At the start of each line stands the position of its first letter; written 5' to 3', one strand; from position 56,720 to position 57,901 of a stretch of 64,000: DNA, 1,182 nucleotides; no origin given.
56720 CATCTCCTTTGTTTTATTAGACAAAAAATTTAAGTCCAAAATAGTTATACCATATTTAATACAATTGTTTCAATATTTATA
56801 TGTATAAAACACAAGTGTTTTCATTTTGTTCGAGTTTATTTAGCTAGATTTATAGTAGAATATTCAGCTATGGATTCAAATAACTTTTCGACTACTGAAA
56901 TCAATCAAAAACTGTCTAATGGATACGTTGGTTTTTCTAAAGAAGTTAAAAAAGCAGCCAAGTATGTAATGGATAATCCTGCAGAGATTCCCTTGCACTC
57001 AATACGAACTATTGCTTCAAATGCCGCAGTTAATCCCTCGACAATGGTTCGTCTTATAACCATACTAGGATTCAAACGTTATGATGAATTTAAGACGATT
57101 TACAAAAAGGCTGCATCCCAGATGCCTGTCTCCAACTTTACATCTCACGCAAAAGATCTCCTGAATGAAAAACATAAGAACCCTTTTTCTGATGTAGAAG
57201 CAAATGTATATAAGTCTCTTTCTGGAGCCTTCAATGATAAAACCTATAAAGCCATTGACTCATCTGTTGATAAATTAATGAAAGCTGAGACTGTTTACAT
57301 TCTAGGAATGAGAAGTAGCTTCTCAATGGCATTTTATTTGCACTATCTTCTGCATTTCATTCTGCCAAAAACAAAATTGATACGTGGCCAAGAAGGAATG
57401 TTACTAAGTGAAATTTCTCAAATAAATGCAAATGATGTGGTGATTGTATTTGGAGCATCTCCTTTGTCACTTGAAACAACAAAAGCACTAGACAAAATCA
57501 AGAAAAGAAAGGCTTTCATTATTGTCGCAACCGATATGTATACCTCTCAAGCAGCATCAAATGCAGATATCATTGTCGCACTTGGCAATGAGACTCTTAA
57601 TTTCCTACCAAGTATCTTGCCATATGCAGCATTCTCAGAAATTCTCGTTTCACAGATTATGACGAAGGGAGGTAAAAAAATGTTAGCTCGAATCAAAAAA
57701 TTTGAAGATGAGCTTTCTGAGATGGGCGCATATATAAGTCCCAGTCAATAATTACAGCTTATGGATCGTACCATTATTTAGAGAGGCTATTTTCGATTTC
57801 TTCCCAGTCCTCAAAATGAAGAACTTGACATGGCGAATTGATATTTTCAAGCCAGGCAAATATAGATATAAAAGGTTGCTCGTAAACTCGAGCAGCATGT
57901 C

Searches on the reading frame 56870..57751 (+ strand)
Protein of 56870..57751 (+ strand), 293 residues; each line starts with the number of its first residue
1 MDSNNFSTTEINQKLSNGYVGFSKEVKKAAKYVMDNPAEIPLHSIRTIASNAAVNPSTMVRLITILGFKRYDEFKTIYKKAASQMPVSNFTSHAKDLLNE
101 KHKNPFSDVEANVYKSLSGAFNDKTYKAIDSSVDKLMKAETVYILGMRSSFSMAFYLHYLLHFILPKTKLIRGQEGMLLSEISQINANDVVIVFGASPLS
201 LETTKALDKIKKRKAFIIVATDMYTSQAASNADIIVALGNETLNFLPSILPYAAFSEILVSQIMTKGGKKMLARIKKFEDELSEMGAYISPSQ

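Call 5: search_protein_families(library=pfam, proteins=[window:56870-57751:+], max_evalue=0.01)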
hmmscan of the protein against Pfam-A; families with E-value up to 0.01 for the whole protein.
window:56870-57751:+ (293 aa): 2 families
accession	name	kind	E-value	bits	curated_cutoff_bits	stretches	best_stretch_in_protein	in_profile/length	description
PF01380.27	SIS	-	2.7e-12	47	25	1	135-238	1-104/131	SIS domain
PF01418.23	HTH_6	-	9.5e-09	35.6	28.3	1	11-82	3-74/77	Helix-turn-helix domain, rpiR family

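Call 6: search_protein_families(library=ncbifam, proteins=[window:56870-57751:+], max_evalue=0.01)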
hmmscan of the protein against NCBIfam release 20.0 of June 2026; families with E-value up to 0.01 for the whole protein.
window:56870-57751:+ (293 aa): 9 families
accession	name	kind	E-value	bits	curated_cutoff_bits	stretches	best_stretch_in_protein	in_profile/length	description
NF008451.0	PRK11302.1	subfamily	9.1e-10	38.4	296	1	16-284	8-275/286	transcriptional regulator HexR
NF040776.2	AlsR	equivalog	1.6e-08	33.8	400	1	23-237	16-226/279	transcriptional repressor AlsR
NF046014.1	sap1_reg_SapR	equivalog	2.9e-08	33.5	500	1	27-277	17-282/295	sap1 transcriptional regulator SapR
NF008458.0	PRK11337.1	equivalog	3.9e-08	32.6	378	1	43-237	48-238/293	MurR/RpiR family transcriptional regulator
NF010701.0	PRK14101.1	equivalog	7.2e-06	24.5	920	1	27-236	359-563/638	bifunctional transcriptional regulator/glucokinase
NF008590.0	PRK11557.1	equivalog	0.0002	20.9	355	1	17-221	9-213/282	MurR/RpiR family transcriptional regulator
TIGR03127.2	RuMP_HxlB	equivalog_domain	0.0012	18.8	160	1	114-241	5-126/178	6-phospho-3-hexuloisomerase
TIGR01135.1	glmS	equivalog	0.007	14.9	418.05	1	113-237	264-388/607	glutamine--fructose-6-phosphate transaminase (isomerizing)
NF007489.0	PRK10083.1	equivalog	0.0099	14.9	376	0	184-243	157-218/339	Zn-dependent oxidoreductase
